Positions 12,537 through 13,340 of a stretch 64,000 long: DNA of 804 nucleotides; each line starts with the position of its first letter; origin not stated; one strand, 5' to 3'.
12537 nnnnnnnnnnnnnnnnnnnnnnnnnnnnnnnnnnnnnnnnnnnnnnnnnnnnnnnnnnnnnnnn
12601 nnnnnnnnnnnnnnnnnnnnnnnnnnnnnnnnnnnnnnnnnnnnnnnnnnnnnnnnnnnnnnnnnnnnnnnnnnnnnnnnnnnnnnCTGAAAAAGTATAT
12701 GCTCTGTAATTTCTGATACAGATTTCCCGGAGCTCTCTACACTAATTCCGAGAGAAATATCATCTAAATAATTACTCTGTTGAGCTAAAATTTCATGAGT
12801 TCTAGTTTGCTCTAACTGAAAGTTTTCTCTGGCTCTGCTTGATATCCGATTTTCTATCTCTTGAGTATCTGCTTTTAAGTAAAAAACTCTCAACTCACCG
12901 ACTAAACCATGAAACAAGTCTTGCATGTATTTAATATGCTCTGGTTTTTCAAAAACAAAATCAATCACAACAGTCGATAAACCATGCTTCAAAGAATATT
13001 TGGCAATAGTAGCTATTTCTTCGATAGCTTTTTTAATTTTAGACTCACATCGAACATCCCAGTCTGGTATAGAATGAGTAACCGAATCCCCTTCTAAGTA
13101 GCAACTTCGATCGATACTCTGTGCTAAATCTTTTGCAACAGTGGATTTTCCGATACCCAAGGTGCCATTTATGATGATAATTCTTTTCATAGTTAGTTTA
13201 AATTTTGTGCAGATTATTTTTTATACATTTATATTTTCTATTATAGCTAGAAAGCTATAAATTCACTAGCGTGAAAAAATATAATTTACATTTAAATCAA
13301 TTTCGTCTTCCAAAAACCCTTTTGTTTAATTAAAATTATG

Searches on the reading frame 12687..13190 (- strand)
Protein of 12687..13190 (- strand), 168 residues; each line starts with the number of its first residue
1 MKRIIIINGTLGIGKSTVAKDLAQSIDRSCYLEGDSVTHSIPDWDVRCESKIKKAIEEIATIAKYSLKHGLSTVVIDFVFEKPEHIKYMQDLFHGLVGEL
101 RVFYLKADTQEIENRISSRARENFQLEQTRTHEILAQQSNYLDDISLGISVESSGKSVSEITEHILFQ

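Call 49: search_protein_families(library=ncbifam, alignment_id=A5, max_evalue=0.001)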
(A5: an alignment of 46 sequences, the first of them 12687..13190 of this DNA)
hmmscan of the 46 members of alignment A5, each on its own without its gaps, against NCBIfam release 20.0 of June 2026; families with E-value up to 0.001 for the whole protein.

A. member 1, window:12687-13190:- (168 aa): 8 families
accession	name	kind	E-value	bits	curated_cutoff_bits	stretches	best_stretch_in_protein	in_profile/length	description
NF038208.1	garosamine_AAA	equivalog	2.8e-16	59.6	170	1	4-142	2-136/167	Gar/GrdA family gentamicin resistance ATP-binding protein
NF005255.0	PRK06762.2-2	equivalog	2.1e-08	34.3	140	1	1-128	2-126/163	hypothetical protein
NF005252.0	PRK06762.1-3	equivalog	4e-07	30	258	1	3-120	12-126/189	hypothetical protein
TIGR01313.1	therm_gnt_kin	subfamily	3.8e-06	26.7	113.75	0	5-37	1-32/164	gluconokinase, GntK/IdnK-type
TIGR03574.1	selen_PSTK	equivalog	3.4e-05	23.4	290.5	1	4-77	1-74/249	L-seryl-tRNA(Sec) kinase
NF008583.0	PRK11545.1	equivalog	6.5e-05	22.5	265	0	2-37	8-42/177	gluconokinase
NF005253.0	PRK06762.1-4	equivalog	0.00015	22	159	1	2-130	2-128/166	hypothetical protein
NF040667.1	hom_kin_desulfo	exception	0.00048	20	197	0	5-37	3-34/163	homoserine kinase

B. families by the number of members that match (of 46 scanned): 53 families (the first 25 are shown)
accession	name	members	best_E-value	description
NF038208.1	garosamine_AAA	45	2.4e-36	Gar/GrdA family gentamicin resistance ATP-binding protein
TIGR01313.1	therm_gnt_kin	15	3.8e-06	gluconokinase, GntK/IdnK-type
NF003012.0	PRK03839.1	14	2.4e-08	putative kinase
NF005255.0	PRK06762.2-2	12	4.7e-11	hypothetical protein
TIGR02173.1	cyt_kin_arch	12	4e-07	(d)CMP kinase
NF004041.0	PRK05541.1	9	2.6e-05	adenylyl-sulfate kinase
TIGR03574.1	selen_PSTK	7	1.7e-08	L-seryl-tRNA(Sec) kinase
TIGR03263.1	guanyl_kin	5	4e-05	guanylate kinase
NF005253.0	PRK06762.1-4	4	3.7e-05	hypothetical protein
NF008996.1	PRK12339.1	3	0.00023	mevalonate-3-phosphate 5-kinase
NF003259.0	PRK04220.1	2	8.9e-08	2-phosphoglycerate kinase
NF010553.0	PRK13947.1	2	4.2e-07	shikimate kinase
NF008995.0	PRK12338.1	2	8.8e-06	hypothetical protein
NF005115.0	PRK06547.1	2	1.4e-05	hypothetical protein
TIGR00152.1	TIGR00152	2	1.7e-05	dephospho-CoA kinase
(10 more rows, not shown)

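Call 51: predict_structure(alignment_id=A5)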
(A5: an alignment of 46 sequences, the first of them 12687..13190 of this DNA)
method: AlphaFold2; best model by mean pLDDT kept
length: 168 residues; sequences in the alignment: 46
mean_pLDDT: 96.9   pTM: 0.91
mean pLDDT of the five models: 96.9, 96.8, 96.5, 96.5, 96.4
residues with pLDDT >= 90: 164; 70-90: 4; 50-70: 0; < 50: 0
segments of 3 or more residues with pLDDT < 50: none
pLDDT, mean of each block of 10 residues (from residue 1): 98 98 98 98 97 99 98 98 98 97 97 95 93 96 92 98 98
secondary structure, 60 per line:
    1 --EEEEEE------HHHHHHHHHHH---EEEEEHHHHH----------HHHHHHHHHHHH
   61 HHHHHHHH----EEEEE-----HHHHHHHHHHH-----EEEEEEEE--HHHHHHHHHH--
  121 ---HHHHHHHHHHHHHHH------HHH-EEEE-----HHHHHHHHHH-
elements in order: E3-8 H15-25 E29-33 H34-38 H49-68 E73-77 H83-93 E99-106 H109-118 H124-138 E149-152 H158-167

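Call 82: search_solved_structures(query=A5, max_evalue=0.01)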
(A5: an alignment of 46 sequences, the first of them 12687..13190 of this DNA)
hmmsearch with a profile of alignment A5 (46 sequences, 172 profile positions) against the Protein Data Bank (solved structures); distinct sequences matched with E-value up to 0.01: 64 (the best 60 are shown).
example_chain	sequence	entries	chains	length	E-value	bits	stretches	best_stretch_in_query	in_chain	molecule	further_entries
2bdt_A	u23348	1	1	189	7e-20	74.9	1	1-165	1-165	BH3686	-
2vli_A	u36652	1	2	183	1.3e-16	64.2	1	4-168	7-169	ANTIBIOTIC RESISTANCE PROTEIN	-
4cvn_A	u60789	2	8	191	3.5e-13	53.1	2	100-169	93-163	PUTATIVE ADENYLATE KINASE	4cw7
3adb_A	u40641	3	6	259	3.9e-09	39.9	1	3-168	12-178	L-seryl-tRNA(Sec) kinase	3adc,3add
3a4l_A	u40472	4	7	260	4.4e-09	39.7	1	3-168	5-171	L-seryl-tRNA(Sec) kinase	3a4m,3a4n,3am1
2axp_A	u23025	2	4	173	1.3e-08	38.2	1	3-168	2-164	hypothetical protein BSU20280 | SPBc2 prophage-derived uncharacterized protein yorR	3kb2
2yvu_A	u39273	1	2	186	4e-08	36.6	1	4-166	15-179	Probable adenylyl-sulfate kinase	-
1zp6_A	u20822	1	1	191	2.9e-07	33.8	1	3-127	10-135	hypothetical protein Atu3015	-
7yq0_A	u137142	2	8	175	3.4e-07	33.6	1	1-168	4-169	Adenylyl-sulfate kinase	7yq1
1via_A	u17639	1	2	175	8.6e-07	32.3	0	93-169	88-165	shikimate kinase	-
9drz_A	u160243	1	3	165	2.3e-06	30.9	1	3-121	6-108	p-loop containing nucleoside triphosphatehydrolase protein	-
4loa_A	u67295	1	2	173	3.5e-06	30.3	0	93-169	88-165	De-novo design amidase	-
3r8c_A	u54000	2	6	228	4.2e-06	30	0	3-30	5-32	Cytidylate kinase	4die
9d8a_A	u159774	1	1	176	9.5e-06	28.9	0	58-118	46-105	Rhizopus azygosporus Kinase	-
2h92_A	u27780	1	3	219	2.5e-05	27.5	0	96-169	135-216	Cytidylate kinase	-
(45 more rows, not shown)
